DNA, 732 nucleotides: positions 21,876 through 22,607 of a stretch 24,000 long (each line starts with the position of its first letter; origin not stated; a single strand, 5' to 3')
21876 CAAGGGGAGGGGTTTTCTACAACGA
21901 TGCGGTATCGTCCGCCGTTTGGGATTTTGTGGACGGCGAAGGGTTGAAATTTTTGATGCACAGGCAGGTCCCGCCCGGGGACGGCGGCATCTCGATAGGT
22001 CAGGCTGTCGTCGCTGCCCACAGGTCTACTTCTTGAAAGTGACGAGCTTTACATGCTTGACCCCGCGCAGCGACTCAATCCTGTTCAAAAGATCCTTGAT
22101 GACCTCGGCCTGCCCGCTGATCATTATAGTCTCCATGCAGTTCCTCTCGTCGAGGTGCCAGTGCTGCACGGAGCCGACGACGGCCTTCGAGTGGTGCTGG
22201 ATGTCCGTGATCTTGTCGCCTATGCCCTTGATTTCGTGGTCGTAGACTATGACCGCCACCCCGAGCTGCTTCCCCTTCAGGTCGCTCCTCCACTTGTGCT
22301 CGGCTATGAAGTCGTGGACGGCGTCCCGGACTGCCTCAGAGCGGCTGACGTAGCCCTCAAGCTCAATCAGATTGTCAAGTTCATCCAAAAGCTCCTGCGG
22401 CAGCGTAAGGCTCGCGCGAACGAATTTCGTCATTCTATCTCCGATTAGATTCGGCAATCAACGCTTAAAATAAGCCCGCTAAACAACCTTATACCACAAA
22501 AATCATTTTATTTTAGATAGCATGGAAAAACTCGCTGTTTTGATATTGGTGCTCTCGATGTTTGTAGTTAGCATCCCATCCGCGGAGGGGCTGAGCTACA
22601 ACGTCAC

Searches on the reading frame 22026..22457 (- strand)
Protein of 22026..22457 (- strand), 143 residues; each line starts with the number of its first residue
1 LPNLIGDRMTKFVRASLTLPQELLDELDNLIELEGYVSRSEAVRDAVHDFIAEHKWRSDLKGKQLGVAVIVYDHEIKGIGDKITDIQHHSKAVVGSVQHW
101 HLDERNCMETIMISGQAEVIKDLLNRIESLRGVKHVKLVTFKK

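Call 40: search_protein_families(library=pfam, proteins=[window:22026-22457:-], max_evalue=0.001)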
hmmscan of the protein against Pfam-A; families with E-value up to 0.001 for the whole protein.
window:22026-22457:- (143 aa): 2 families
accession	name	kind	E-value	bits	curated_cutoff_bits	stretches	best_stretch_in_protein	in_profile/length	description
PF08753.17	NikR_C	-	4.6e-25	88.1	22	1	66-140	2-76/77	NikR C terminal nickel binding domain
PF01402.27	RHH_1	-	4.1e-09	36.5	20.5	1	16-52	3-38/39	Ribbon-helix-helix protein, copG family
